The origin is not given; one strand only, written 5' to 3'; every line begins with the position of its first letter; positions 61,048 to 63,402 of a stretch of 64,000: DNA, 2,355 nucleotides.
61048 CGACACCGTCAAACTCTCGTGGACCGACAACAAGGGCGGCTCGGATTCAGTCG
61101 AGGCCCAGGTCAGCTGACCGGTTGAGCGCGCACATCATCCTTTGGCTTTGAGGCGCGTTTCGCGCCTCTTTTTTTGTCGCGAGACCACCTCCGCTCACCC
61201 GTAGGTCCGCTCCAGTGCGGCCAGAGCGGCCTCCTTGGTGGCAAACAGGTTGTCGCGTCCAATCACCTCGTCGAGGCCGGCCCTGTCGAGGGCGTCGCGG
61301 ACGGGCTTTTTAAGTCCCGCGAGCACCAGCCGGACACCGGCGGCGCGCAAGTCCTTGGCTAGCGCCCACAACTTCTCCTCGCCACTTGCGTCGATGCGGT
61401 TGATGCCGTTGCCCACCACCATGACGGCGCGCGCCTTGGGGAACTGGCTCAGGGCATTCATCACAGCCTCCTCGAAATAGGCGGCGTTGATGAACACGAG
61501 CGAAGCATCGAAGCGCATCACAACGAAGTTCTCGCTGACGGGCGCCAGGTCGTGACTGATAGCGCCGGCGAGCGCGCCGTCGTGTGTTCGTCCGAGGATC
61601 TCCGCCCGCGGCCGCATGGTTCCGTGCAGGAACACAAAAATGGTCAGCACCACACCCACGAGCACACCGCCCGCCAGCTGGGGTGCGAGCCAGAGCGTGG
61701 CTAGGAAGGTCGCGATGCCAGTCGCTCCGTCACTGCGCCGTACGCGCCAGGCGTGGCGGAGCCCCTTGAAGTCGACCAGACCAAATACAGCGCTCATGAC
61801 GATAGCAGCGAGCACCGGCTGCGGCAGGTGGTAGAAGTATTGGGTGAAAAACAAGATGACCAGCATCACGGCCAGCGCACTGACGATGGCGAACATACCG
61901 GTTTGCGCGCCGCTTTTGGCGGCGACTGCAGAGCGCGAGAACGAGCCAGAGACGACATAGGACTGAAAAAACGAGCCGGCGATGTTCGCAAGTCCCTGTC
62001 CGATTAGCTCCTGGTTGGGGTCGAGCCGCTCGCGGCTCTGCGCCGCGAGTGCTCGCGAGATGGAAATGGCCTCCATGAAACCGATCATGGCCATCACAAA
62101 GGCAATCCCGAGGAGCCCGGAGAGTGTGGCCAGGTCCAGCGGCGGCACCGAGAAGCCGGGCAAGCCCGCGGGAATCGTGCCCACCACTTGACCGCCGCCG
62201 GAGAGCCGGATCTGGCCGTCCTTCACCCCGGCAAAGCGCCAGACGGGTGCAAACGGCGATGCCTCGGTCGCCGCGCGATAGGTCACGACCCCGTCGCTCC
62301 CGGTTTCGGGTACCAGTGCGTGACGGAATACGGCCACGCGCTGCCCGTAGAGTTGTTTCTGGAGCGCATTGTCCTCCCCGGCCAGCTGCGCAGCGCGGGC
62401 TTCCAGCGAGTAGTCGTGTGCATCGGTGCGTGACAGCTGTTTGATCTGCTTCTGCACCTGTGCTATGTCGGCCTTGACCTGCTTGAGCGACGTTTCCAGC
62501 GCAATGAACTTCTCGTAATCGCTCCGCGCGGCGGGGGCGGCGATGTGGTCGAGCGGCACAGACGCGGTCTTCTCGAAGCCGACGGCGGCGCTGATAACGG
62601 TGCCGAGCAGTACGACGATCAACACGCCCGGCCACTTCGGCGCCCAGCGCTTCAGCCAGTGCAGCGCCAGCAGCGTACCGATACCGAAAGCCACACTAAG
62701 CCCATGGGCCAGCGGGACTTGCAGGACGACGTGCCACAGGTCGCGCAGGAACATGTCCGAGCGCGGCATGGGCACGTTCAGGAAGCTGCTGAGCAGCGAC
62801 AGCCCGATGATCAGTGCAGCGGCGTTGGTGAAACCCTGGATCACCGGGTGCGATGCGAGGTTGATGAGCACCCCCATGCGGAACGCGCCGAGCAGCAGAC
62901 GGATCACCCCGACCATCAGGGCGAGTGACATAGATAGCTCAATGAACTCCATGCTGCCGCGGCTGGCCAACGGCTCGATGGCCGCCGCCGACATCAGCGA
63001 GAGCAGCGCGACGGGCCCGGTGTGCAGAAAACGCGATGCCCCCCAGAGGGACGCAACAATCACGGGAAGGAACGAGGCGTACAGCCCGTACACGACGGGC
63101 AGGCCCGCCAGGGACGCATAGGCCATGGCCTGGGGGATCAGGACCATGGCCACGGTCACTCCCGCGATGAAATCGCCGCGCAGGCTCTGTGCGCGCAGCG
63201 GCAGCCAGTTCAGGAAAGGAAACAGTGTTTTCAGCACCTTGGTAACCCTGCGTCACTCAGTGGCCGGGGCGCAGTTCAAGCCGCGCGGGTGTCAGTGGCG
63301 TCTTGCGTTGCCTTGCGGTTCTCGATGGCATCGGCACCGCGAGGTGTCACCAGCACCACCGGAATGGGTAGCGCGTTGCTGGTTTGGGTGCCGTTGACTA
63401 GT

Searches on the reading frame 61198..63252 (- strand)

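Call 50: search_protein_families(library=pfam, proteins=[window:61198-63252:-], max_evalue=0.00001)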
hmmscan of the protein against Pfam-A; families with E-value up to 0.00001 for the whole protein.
window:61198-63252:- (685 aa): 2 families
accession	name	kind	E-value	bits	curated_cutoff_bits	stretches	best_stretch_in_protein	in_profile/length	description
PF00916.26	Sulfate_transp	-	5e-96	322.2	23.2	2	353-511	217-376/380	Sulfate permease family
PF01740.26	STAS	-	9.2e-14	51.5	22.6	1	571-676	5-106/106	STAS domain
